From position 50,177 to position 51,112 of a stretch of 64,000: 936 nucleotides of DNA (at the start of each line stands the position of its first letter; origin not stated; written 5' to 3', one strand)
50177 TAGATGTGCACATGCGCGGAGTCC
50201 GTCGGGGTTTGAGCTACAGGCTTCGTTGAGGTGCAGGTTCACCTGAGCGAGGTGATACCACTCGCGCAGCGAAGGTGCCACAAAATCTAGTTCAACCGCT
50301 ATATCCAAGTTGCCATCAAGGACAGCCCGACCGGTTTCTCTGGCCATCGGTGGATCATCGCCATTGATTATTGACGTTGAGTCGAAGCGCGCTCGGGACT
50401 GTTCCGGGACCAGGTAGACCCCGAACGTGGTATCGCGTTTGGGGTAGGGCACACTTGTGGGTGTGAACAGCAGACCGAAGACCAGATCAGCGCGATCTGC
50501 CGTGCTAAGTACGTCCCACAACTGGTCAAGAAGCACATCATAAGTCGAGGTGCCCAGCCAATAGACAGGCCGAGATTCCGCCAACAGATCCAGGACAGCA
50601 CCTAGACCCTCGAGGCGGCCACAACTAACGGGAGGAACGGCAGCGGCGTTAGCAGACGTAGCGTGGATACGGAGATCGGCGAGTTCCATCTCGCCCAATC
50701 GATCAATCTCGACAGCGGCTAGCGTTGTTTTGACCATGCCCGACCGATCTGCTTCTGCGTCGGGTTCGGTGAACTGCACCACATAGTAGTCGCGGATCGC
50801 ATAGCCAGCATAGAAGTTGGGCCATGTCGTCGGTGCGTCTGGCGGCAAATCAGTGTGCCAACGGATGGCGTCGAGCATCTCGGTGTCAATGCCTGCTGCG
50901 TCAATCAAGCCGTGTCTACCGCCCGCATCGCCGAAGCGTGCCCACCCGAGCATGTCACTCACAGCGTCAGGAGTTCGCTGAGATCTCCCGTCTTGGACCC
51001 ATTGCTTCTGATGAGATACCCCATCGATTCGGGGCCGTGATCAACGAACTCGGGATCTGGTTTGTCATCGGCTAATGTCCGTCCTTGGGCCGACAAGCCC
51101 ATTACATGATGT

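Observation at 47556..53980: Five-gene, translationally coupled double-GTPase conflict system with a nucleosidase-type effector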

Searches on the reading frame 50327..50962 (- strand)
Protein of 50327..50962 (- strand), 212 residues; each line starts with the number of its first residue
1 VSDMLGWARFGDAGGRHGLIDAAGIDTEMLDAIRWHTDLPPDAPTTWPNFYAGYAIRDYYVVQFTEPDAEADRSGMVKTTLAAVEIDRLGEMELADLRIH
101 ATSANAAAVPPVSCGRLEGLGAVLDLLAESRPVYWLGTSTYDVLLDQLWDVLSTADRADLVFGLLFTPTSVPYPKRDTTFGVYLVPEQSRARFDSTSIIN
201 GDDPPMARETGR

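Call 48: predict_structure(alignment_id=A4)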
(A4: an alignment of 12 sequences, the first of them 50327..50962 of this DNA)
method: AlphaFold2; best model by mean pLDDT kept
length: 212 residues; sequences in the alignment: 12
mean_pLDDT: 66.6   pTM: 0.72
mean pLDDT of the five models: 66.6, 65.7, 63.6, 53.1, 50.1
residues with pLDDT >= 90: 2; 70-90: 101; 50-70: 66; < 50: 43
segments of 3 or more residues with pLDDT < 50: 35-39, 105-116, 131-133, 171-173, 196-212
pLDDT, mean of each block of 10 residues (from residue 1): 70 66 78 54 66 85 82 75 89 87 50 45 60 54 81 85 69 54 72 51 33 28
secondary structure, 60 per line:
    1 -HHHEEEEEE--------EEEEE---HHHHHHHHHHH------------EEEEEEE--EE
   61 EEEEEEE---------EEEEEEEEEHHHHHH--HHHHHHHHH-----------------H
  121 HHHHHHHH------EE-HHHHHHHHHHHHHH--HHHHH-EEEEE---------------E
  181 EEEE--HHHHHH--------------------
elements in order: E5-10 E19-23 H27-37 E50-56 E59-67 E77-85 H86-91 H94-102 H120-128 H138-151 H154-158 E160-164 E180-184 H187-192

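Call 51: fold_search(model_id=the predicted structure, library=pdb)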
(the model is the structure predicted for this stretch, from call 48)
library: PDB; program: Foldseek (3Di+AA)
matches with E <= 10: 1078; with E <= 0.001: 0
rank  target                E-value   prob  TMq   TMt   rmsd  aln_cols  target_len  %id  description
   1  6iz8_A                9.1e-03  0.84  0.24  0.23   6.5       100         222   17  Crystal Structure of TagF from Pseudomonas aeruginosa (released 2019-12-18)
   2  9v0j_A                1.4e-02  0.80  0.31  0.20  12.6       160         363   11  Cryo-EM structure of GATOR1-KICSTOR complex (released 2025-11-12)
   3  6iz8_C                3.1e-02  0.82  0.25  0.23   8.7       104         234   14  Crystal Structure of TagF from Pseudomonas aeruginosa (released 2019-12-18)
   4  4zy8_D                3.8e-02  0.57  0.24  0.33  11.6       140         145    8  K. lactis Lst4 longin domain (released 2016-04-13)
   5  4zy8_C                4.1e-02  0.63  0.28  0.37  10.7       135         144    6  K. lactis Lst4 longin domain (released 2016-04-13)
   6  9a72_A                6.0e-02  0.16  0.20  0.16  15.1       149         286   13  Integrative model of YFMS-CHEW by crosslinking MS and deep learning (released 2024-09-18)
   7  9o5a_H                7.3e-02  0.51  0.31  0.20  13.0       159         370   10  The KICSTOR-GATOR1 complex (released 2026-02-18)
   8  7jl6_B                8.8e-02  0.54  0.25  0.46   5.3        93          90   10  Heme binding to SrrB PAS domain plays a role in redox regulation of S. aureus SrrAB two-component system (released 2021-08-04)
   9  6e09_C                8.8e-02  0.20  0.20  0.17   7.5       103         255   14  Crystal Structure of Helicobacter pylori TlpA Chemoreceptor Ligand Binding Domain (released 2018-09-12)
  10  7jl6_A                9.4e-02  0.38  0.24  0.41   6.9       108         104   12  Heme binding to SrrB PAS domain plays a role in redox regulation of S. aureus SrrAB two-component system (released 2021-08-04)
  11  6zj8_A                9.4e-02  0.16  0.22  0.28  10.7       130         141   15  Structure of the PAS domain from Bordetella pertussis BvgS (released 2020-11-11)
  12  6dtm                  9.4e-02  0.13  0.18  0.16   9.3       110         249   14  Crystal Structure of Helicobacter pylori TlpA Chemoreceptor Ligand Binding Domain (released 2018-09-12)
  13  9o5d_D                1.0e-01  0.66  0.26  0.16   4.9        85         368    7  The KICSTOR-GATOR1-SAMTOR complex (released 2026-01-21)
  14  3k3c_C                1.0e-01  0.13  0.18  0.24  15.2       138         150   14  The N-terminal PAS domain crystal structure of Rv1364c from Mycobacterium tuberculosis at 1.62 (released 2010-09-29)
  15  6ulg_N                1.1e-01  0.25  0.30  0.15  14.7       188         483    9  Cryo-EM structure of the FLCN-FNIP2-Rag-Ragulator complex (released 2019-11-20)
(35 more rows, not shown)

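Call 85: search_protein_families(library=pfam, alignment_id=A6, max_evalue=10)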
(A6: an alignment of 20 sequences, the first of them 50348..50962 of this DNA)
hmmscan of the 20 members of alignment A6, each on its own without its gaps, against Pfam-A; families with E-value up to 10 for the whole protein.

A. member 1, window:50348-50962:- (205 aa): 1 family
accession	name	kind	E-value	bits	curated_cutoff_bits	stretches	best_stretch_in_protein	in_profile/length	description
PF20012.4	GAP1-N1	-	1.2e-13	51.7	27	1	8-93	5-92/101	GTPase-associated protein 1, N-terminal domain type 1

B. families by the number of members that match (of 20 scanned): 5 families
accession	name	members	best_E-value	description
PF20012.4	GAP1-N1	20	1.6e-29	GTPase-associated protein 1, N-terminal domain type 1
PF03734.19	YkuD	1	0.091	L,D-transpeptidase catalytic domain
PF01177.27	Asp_Glu_race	1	0.096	Asp/Glu/Hydantoin racemase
PF09664.16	DUF2399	1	0.12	Protein of unknown function C-terminus (DUF2399)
PF06440.16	DNA_pol3_theta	1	0.13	DNA polymerase III, theta subunit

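Call 86: search_solved_structures(query=A6, max_evalue=10)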
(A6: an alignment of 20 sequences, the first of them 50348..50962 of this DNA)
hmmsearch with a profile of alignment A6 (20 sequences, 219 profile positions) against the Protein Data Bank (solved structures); distinct sequences matched with E-value up to 10: 7.
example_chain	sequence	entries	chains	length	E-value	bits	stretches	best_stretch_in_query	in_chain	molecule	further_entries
9y6s_5X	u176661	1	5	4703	0.38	13.5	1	148-185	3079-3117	Dynein heavy chain, putative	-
9on3_B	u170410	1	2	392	0.5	13.1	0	96-164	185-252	Saglin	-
7w81_A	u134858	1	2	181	0.74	12.6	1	44-71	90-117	Iron-regulated surface determinant protein H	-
7xld_A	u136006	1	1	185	0.78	12.5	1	44-71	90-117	Iron-regulated surface determinant protein H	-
9e5c_7a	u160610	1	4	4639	0.95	12.2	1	148-185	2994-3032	Dynein heavy chain, putative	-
3ps5_A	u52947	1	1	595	1.1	12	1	65-126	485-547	Tyrosine-protein phosphatase non-receptor type 6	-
1gwz_A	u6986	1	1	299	1.2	11.9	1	65-84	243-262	SHP-1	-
